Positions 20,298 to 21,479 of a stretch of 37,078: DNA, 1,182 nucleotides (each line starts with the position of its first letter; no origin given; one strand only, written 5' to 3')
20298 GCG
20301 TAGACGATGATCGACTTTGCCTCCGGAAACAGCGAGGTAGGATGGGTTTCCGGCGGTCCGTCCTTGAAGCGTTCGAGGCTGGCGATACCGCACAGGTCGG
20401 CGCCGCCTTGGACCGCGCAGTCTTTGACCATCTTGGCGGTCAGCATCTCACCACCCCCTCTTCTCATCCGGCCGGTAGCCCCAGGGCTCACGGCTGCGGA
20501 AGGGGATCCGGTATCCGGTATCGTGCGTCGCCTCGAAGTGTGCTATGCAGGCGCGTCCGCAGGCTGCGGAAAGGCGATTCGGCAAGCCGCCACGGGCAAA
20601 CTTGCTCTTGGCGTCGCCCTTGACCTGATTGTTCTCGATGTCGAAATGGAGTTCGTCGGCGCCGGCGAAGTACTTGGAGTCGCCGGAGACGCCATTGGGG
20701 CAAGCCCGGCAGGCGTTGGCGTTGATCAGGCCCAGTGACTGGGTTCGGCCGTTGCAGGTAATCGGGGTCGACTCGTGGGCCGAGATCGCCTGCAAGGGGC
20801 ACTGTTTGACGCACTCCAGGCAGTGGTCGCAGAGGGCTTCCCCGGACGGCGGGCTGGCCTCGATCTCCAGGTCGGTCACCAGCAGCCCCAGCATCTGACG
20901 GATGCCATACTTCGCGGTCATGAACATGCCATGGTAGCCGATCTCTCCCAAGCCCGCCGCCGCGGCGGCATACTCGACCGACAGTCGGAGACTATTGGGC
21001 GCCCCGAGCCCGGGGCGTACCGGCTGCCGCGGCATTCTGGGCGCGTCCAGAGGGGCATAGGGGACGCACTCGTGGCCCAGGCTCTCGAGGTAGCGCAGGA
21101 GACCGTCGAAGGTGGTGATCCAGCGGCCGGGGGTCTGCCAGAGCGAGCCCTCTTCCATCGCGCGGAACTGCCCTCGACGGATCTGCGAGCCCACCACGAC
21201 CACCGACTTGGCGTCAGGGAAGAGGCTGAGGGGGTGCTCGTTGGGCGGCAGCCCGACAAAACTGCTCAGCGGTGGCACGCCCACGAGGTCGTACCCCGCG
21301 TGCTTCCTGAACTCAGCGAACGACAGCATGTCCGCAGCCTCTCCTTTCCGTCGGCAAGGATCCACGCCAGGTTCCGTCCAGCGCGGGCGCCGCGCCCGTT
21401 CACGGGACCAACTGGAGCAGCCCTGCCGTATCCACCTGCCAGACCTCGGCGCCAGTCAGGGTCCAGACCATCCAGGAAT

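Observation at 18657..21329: Three tandem, translationally coupled QueG/RdhA-like Fe-S paralogs at the end of a glycan-import operon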

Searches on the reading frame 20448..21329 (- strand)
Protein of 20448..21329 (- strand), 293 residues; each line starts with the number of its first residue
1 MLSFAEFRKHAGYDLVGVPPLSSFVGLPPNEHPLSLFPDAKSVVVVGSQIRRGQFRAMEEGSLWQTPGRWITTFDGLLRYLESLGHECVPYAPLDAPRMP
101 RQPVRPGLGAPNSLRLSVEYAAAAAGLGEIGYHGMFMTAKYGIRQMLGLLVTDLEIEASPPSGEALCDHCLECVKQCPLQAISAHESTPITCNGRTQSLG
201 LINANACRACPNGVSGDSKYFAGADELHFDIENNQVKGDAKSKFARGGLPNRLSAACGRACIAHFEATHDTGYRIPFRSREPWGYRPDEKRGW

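Call 3: search_protein_families(library=pfam, proteins=[window:20448-21329:-], max_evalue=1)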
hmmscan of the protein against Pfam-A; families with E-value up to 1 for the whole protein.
window:20448-21329:- (293 aa): 6 families
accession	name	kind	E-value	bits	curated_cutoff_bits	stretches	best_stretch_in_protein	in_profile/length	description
PF00037.32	Fer4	-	0.0047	17.1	21.1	1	165-183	6-24/24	4Fe-4S binding domain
PF12837.12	Fer4_6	-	0.012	15.9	25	1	165-182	7-24/24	4Fe-4S binding domain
PF12800.12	Fer4_4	-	0.069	14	24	1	166-178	3-15/17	4Fe-4S binding domain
PF12838.12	Fer4_7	-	0.072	14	27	1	167-210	2-41/52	4Fe-4S dicluster domain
PF13484.11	Fer4_16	-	0.093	14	30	1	167-185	2-20/66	4Fe-4S double cluster binding domain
PF13187.11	Fer4_9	-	0.16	12.5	27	1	167-210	2-40/52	4Fe-4S dicluster domain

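Call 4: search_protein_families(library=ncbifam, proteins=[window:20448-21329:-], max_evalue=1)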
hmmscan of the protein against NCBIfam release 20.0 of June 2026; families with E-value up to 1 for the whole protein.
window:20448-21329:- (293 aa): 18 families
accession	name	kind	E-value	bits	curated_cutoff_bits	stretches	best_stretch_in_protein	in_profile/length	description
TIGR00276.1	TIGR00276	equivalog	3e-10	39.6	200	1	121-185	136-199/337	tRNA epoxyqueuosine(34) reductase QueG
TIGR02486.1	RDH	subfamily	1e-09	38.7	160.35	1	121-188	156-228/314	reductive dehalogenase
TIGR04041.1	activase_YjjW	hypoth_equivalog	0.0015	18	250.2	1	161-188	37-64/276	YjjW family glycine radical enzyme activase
NF038196.1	ferrodoxin_EFR1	subfamily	0.0019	18.3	75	1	154-188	201-235/242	EFR1 family ferrodoxin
TIGR04270.1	Rama_corrin_act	subfamily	0.0051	15.2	500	1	167-212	480-524/534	methylamine methyltransferase corrinoid protein reductive activase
NF005503.0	PRK07118.1-2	equivalog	0.04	13.2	252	1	164-211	211-259/292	RnfABCDGE type electron transport complex subunit B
NF041778.1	hetero_SS_HdrA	equivalog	0.043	11.6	1400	1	164-194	586-620/771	ferredoxin:CoB-CoM heterodisulfide reductase subunit HdrA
TIGR02060.1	aprB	equivalog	0.1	12.5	135.65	1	165-186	45-66/132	adenylyl-sulfate reductase subunit beta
NF041715.1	arsenate_red_ArrB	equivalog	0.11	12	450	1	165-216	55-105/233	arsenate respiratory reductase iron-sulfur subunit ArrB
NF041891.1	hdrA_Methbact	equivalog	0.13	10.4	1300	1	163-208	570-619/762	ferredoxin:CoB-CoM heterodisulfide reductase subunit HdrA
NF048010.1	SfplDhtActHpsHDes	equivalog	0.19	10.5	430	1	168-209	61-102/298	(2S)-3-sulfopropanediol dehydratase activating enzyme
TIGR02700.1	flavo_MJ0208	hypoth_equivalog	0.2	10.9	251.35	1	167-189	150-172/234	dihydromethanopterin reductase (acceptor)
NF033683.1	di_4Fe-4S_YfhL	equivalog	0.22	11.9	86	1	167-220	9-66/80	YfhL family 4Fe-4S dicluster ferredoxin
NF004914.0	PRK06273.1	equivalog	0.23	11.2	163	1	153-210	39-98/167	ferredoxin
NF043039.1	HgcAB_like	equivalog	0.27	10.8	285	1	164-183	332-350/350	HgcAB-like fusion protein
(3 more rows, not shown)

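Call 6: search_solved_structures(query=window:20448-21329:-, max_evalue=1, show_alignments=2)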
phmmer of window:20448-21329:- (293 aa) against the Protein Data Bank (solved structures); distinct sequences matched with E-value up to 1: 7.
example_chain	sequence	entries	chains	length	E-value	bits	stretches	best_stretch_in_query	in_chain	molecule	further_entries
8q4h_A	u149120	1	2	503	2.1e-08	37.2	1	113-189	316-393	Tetrachloroethene reductive dehalogenase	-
5d6s_A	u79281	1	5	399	8.7e-06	28.6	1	121-184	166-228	Epoxyqueuosine reductase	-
4uqu_A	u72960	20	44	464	0.0081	18.9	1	112-195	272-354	TETRACHLOROETHENE REDUCTIVE DEHALOGENASE CATALYTIC SUBUNIT PCEA | TETRACHLOROETHENE REDUCTIVE DEHALOGENASE CATALYTIC SUBUNIT | Tetrachloroethene reductive dehal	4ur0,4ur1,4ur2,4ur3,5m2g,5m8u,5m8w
5d08_A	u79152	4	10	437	0.01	18.5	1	116-182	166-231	Epoxyqueuosine reductase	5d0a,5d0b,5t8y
6zy0_A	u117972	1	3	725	0.08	15.6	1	121-186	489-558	Oxidoreductase, NAD-binding/iron-sulfur cluster-binding protein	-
4ras_A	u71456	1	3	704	0.11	15.2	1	121-186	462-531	Oxidoreductase, NAD-binding/iron-sulfur cluster-binding protein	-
6zxu_A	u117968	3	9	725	0.11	15.2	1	121-186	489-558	Oxidoreductase, NAD-binding/iron-sulfur cluster-binding protein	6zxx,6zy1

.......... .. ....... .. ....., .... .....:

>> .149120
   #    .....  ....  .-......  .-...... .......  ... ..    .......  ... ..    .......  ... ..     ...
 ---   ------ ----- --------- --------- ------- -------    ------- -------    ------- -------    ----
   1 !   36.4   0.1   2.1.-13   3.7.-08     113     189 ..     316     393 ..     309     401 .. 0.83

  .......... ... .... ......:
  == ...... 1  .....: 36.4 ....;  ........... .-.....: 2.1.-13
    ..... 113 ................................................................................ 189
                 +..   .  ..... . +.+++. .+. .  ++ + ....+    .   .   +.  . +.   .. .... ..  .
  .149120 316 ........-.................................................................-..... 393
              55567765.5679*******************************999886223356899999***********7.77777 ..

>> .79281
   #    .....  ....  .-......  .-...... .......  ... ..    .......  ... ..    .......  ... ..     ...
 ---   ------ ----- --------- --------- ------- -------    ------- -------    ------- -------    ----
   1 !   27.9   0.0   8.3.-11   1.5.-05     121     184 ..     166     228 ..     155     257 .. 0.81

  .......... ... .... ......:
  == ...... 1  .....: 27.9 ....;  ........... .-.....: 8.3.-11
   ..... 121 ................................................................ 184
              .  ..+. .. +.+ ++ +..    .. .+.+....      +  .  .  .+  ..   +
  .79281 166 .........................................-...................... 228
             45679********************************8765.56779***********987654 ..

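Call 13: find_homologous_proteins(query=window:20448-21329:-, max_evalue=0.001)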
Query window:20448-21329:- (293 aa): 94 proteins with E <= 0.001 among 769 candidates.
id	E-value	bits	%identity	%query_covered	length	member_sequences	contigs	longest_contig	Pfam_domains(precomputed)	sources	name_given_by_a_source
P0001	1.7e-200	683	99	100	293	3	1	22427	-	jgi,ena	jgi:epoxyqueuosine reductase QueG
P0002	7.0e-175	599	86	100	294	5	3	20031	-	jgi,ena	-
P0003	4.5e-174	596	85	100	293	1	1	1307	-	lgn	-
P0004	1.4e-173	595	84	100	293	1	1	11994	-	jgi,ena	jgi:ferredoxin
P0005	2.5e-171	587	83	100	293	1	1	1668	-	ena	-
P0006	8.0e-163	559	78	100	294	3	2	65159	-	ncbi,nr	ncbi:MAG: hypothetical protein A3K19_29570 [Lentisphaerae bacterium RIFOXYB12_FULL_65_16]|nr:MAG: hy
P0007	8.7e-163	559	78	100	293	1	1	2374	-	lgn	-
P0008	1.6e-161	555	78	100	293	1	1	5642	-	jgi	jgi:ferredoxin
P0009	5.1e-160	550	76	100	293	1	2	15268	-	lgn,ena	-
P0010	5.5e-160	550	77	100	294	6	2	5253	-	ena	-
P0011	1.2e-159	549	78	100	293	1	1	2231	-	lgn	-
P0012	7.9e-158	543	77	99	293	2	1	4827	-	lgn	-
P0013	2.0e-157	542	77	100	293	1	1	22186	-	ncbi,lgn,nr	ncbi:MAG: hypothetical protein JXR77_09550 [Lentisphaeria bacterium]|nr:hypothetical protein [Lentis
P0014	3.5e-157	541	77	100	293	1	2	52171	-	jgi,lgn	-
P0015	6.1e-157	540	76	100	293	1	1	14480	-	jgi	-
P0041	4.9e-131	455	67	99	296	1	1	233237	-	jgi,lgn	jgi:epoxyqueuosine reductase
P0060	3.5e-115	403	60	99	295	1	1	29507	-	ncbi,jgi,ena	ncbi:MAG: hypothetical protein WCT05_03055 [Lentisphaeria bacterium]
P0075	2.4e-41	160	36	95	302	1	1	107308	-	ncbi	-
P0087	4.5e-28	117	31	91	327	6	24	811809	-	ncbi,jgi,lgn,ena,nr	ncbi:MAG: epoxyqueuosine reductase [Lentisphaerae bacterium]|jgi:epoxyqueuosine reductase|nr:epoxyqu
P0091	1.1e-26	112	32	96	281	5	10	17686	PF00037.33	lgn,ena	-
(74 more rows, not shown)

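Call 14: find_encoding_contigs(protein=P0041, flank=10000, max_places=2)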
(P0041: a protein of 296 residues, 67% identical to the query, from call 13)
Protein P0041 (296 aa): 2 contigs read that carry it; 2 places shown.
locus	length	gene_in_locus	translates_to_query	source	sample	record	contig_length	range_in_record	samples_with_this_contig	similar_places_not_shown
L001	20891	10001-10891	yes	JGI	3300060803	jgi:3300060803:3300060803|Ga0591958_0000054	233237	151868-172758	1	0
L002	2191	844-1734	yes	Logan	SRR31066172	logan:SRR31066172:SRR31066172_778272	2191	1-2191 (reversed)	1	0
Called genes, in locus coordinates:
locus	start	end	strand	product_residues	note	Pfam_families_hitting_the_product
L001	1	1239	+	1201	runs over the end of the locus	PF06452:CBM9_1 (weak)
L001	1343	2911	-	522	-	PF28550:DUF8436, PF01266:DAO (faint), PF01494:FAD_binding_3 (faint), PF13450:NAD_binding_8 (faint), PF21688:FAD-depend_C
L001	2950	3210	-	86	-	-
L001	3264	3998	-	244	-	-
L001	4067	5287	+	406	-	PF13241:NAD_binding_7 (weak)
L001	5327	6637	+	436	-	PF00890:FAD_binding_2 (faint), PF01266:DAO (weak), PF12831:FAD_oxidored, PF13450:NAD_binding_8 (weak)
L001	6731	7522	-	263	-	PF00793:DAHP_synth_1, PF03102:NeuB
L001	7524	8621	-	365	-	PF01042:Ribonuc_L-PSP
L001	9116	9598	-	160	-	PF02810:SEC-C (weak)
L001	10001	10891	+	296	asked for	-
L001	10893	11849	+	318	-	-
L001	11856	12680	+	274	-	-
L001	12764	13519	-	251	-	-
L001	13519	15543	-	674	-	PF08665:PglZ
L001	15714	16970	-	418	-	PF04326:SLFN_AlbA_2, PF13749:HATPase_c_4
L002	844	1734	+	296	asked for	-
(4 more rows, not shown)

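Call 15: find_encoding_contigs(protein=P0006, flank=10000, max_places=2)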
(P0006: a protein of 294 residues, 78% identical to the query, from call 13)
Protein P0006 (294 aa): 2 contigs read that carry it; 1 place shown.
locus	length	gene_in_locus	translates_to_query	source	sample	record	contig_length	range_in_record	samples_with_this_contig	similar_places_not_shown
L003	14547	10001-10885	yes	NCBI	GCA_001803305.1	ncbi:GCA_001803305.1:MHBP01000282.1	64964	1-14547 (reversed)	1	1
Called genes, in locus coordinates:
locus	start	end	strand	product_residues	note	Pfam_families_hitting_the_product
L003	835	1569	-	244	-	PF00072:Response_reg, PF04397:LytTR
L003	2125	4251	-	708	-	PF02743:dCache_1, PF00672:HAMP, PF00989:PAS, PF13188:PAS_8, PF08448:PAS_4, PF13426:PAS_9, PF06580:His_kinase, PF02518:HATPase_c (weak)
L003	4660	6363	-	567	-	PF00211:Guanylate_cyc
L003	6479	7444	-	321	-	PF13145:Rotamase_2, PF13616:Rotamase_3, PF00639:Rotamase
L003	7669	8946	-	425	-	PF00890:FAD_binding_2 (weak), PF01266:DAO (faint), PF07992:Pyr_redox_2 (faint), PF12831:FAD_oxidored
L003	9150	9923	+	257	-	PF09339:HTH_IclR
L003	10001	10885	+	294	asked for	-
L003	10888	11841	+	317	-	-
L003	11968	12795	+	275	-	-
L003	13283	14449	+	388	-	PF00149:Metallophos, PF12850:Metallophos_2 (faint)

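Call 16: find_encoding_contigs(protein=P0060, flank=10000, max_places=2)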
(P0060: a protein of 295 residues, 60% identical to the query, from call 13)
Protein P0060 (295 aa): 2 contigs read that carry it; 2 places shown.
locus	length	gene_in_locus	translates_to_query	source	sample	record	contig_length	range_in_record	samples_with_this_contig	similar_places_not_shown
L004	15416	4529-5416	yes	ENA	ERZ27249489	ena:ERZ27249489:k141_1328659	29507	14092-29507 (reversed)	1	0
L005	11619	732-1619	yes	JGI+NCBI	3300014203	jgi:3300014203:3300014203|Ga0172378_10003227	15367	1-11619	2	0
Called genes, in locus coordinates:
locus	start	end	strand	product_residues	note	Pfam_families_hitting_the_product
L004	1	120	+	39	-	?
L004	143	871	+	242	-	-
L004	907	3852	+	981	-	PF03648:Glyco_hydro_67N (faint), PF16126:DUF4838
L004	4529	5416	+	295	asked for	-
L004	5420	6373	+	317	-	-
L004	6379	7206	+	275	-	-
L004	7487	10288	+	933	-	PF16126:DUF4838, PF06452:CBM9_1 (weak)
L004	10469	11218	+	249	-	PF07963:N_methyl, PF07596:SBP_bac_10 (faint)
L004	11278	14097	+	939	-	PF16126:DUF4838, PF06452:CBM9_1 (weak)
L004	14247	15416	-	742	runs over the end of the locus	PF02838:Glyco_hydro_20b (weak)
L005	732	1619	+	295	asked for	-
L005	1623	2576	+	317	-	-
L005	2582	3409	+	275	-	-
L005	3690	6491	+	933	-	PF16126:DUF4838, PF06452:CBM9_1 (weak)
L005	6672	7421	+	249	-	PF07963:N_methyl, PF07596:SBP_bac_10 (faint)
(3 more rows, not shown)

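Call 19: find_related_loci(query=A1, collection=genome_contigs, flank=10000)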
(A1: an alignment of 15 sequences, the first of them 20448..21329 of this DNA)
Query A1 (293 aa) in genome_contigs; peptide patterns used: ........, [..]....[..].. (x = any residue, [..] = any of these).
87 stretches matched a pattern; 22 encode a relative of the query (tblastn E <= 1e-3); 22 distinct loci.
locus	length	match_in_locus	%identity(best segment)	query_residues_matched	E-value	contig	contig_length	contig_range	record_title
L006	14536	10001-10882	78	1-293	2e-163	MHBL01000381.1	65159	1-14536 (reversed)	MAG: Lentisphaerae bacterium RIFOXYA12_64_32 RifOxyA12_Lentisphaerae_64_32_updatedv2_441, whole genome shotgun sequence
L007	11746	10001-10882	77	1-293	5e-161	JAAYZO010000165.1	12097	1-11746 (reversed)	MAG: Lentisphaerae bacterium isolate AS06rmzACSIP_321 89427_AS06, whole genome shotgun sequence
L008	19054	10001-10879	77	1-293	2e-158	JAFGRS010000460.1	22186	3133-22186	MAG: Lentisphaeria bacterium isolate Zod_Metabat.847 k87_4527826, whole genome shotgun sequence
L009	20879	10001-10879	75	1-293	4e-156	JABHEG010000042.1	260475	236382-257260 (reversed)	MAG: Lentisphaerae bacterium isolate SI037_bin151 k141_1096721, whole genome shotgun sequence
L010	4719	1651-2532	73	1-293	3e-152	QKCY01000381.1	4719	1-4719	MAG: Victivallales bacterium isolate SZUA-436 scaffold_92000, whole genome shotgun sequence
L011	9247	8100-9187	72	1-293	1e-148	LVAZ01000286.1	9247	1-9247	MAG: Victivallales bacterium Lenti_02 Lenti_02_contig_24894, whole genome shotgun sequence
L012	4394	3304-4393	69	1-293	6e-146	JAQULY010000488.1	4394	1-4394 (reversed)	MAG: Kiritimatiellae bacterium isolate STD1_141 NODE_83199_length_4394_cov_2.132412_Sandtown_D1, whole genome shotgun se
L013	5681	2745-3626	66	1-291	2e-133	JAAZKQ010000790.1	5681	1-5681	MAG: Lentisphaerae bacterium isolate AS22ysBPME_35 230688_AS22, whole genome shotgun sequence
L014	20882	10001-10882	66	1-291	6e-133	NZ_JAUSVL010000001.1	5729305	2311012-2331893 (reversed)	Oligosphaera ethanolica strain DSM 24202 Ga0449375_01, whole genome shotgun sequence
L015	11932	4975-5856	64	1-291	5e-132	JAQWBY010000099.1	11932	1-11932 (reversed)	MAG: Lentisphaeria bacterium isolate STF2_230 NODE_15564_length_11932_cov_9.550360_Sandtown_F2, whole genome shotgun seq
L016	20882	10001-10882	66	1-291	2e-131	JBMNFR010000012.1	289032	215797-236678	MAG: Lentisphaeria bacterium isolate SBF912LR0HQ0165 contig_57659, whole genome shotgun sequence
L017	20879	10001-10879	66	2-291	7e-131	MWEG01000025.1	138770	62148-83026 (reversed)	MAG: Lentisphaerae bacterium ADurb.Bin082 BWX73_contig000025, whole genome shotgun sequence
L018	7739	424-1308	64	2-293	4e-127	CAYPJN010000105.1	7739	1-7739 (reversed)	MAG TPA_asm: uncultured Lentisphaerales bacterium isolate binchicken_co39_275 genome assembly, contig: NODE_21232_length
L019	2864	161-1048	61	1-293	3e-128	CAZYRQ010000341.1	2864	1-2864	MAG TPA_asm: uncultured Lentisphaerales bacterium isolate SRP294416_co3_199 genome assembly, contig: NODE_99780_length_2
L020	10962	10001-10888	61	2-293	2e-122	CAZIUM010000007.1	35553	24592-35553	MAG TPA_asm: uncultured Lentisphaerales bacterium isolate binchicken_co139_152 genome assembly, contig: NODE_1721_length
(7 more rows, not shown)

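Call 24: find_encoding_contigs(protein=P0075, flank=8000, max_places=1)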
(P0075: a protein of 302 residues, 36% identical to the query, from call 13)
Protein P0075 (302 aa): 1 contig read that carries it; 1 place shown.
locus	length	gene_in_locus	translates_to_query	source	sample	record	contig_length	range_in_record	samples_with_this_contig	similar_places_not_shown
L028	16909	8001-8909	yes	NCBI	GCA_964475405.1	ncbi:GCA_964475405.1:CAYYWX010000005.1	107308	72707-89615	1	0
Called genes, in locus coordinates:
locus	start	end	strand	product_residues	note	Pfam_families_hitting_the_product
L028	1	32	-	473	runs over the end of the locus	-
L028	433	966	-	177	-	-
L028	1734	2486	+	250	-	PF09339:HTH_IclR (weak), PF01614:IclR_C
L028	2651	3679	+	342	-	-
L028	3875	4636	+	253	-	PF13580:SIS_2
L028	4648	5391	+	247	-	-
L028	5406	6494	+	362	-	PF01408:GFO_IDH_MocA, PF22725:GFO_IDH_MocA_C3, PF02894:GFO_IDH_MocA_C (weak)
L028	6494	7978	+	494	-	PF00728:Glyco_hydro_20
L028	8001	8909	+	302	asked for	-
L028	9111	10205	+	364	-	-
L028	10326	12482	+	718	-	PF13360:PQQ_2 (weak)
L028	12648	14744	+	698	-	PF13360:PQQ_2 (faint)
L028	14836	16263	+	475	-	PF13229:Beta_helix (weak)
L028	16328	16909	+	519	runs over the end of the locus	-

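Call 25: find_encoding_contigs(protein=P0087, flank=8000, max_places=2)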
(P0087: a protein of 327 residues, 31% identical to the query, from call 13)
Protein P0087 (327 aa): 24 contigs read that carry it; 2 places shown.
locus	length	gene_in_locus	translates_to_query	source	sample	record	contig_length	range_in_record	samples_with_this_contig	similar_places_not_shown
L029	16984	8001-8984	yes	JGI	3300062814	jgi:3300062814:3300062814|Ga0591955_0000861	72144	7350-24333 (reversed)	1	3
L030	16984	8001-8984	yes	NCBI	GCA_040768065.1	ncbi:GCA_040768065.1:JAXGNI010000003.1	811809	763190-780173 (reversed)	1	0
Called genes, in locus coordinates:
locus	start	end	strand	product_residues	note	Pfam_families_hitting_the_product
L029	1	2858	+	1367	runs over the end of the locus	PF13174:TPR_6 (faint), PF13432:TPR_16 (faint), PF07719:TPR_2 (faint), PF14559:TPR_19 (faint)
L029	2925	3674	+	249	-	-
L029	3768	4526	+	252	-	PF01618:MotA_ExbB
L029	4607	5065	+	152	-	PF02472:ExbD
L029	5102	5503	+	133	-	PF02472:ExbD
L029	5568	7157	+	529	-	-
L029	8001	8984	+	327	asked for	-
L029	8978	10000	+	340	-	-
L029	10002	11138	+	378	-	PF00246:Peptidase_M14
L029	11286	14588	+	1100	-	PF08305:NPCBM, PF18582:HZS_alpha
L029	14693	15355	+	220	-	PF07596:SBP_bac_10 (weak)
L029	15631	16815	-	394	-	PF07676:PD40 (faint)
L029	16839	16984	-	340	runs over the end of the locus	PF00149:Metallophos (weak)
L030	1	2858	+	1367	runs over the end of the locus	PF13174:TPR_6 (faint), PF13432:TPR_16 (faint), PF07719:TPR_2 (faint), PF14559:TPR_19 (faint)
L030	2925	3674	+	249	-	-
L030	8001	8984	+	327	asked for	-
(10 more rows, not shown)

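Call 26: find_encoding_contigs(protein=P0091, flank=8000, max_places=2)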
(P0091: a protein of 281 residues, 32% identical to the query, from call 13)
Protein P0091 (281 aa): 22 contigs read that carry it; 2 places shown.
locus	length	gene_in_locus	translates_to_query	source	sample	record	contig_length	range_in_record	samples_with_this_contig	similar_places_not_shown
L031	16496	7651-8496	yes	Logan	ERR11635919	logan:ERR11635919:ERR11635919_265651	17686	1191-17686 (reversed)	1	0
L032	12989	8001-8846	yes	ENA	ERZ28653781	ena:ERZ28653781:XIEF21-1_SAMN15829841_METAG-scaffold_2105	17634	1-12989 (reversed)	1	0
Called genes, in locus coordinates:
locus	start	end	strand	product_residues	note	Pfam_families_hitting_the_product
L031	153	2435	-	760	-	PF12837:Fer4_6 (faint), PF13187:Fer4_9 (faint), PF13237:Fer4_10 (faint), PF13484:Fer4_16 (faint)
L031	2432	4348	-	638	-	PF00890:FAD_binding_2, PF07992:Pyr_redox_2 (faint)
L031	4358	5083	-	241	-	PF00106:adh_short, PF01370:Epimerase, PF08659:KR (weak), PF13561:adh_short_C2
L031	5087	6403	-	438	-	PF00724:Oxidored_FMN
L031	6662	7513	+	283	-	PF02311:AraC_binding, PF07883:Cupin_2, PF00165:HTH_AraC, PF12833:HTH_18, PF00165:HTH_AraC (weak)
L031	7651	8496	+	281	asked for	PF00037:Fer4 (faint)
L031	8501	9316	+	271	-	-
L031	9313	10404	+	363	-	-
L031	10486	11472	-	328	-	PF20511:PMI_typeI_cat (weak)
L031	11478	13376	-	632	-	-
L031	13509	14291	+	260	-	PF12833:HTH_18, PF00165:HTH_AraC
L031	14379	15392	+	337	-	-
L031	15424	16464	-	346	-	PF08240:ADH_N (weak), PF00107:ADH_zinc_N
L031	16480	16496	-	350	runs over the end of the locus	PF01408:GFO_IDH_MocA, PF22725:GFO_IDH_MocA_C3, PF02894:GFO_IDH_MocA_C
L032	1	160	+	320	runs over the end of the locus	PF01548:DEDD_Tnp_IS110, PF02371:Transposase_20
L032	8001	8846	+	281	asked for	PF00037:Fer4 (faint)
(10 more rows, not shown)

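Call 44: predict_structure(alignment_id=A3)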
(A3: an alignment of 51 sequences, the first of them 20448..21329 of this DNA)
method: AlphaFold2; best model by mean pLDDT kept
length: 293 residues; sequences in the alignment: 51
mean_pLDDT: 84.8   pTM: 0.85
mean pLDDT of the five models: 84.8, 83.6, 81.5, 80.7, 79.6
residues with pLDDT >= 90: 149; 70-90: 107; 50-70: 21; < 50: 16
segments of 3 or more residues with pLDDT < 50: 221-230, 240-242
pLDDT, mean of each block of 10 residues (from residue 1): 96 96 87 90 97 91 85 92 96 74 77 81 94 92 95 97 89 94 90 87 84 74 38 52 56 93 94 90 84 59
secondary structure, 60 per line:
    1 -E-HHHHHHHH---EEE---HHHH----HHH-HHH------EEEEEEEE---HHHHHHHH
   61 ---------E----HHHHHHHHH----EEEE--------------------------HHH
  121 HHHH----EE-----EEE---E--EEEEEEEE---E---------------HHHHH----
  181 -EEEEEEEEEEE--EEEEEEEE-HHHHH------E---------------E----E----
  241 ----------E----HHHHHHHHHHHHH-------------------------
elements in order: H4-11 E15-17 H21-24 E42-49 H53-60 H75-83 E88-91 H118-124 E136-138 E145-152 H172-176 E182-192 E195-202 H204-208 H256-268
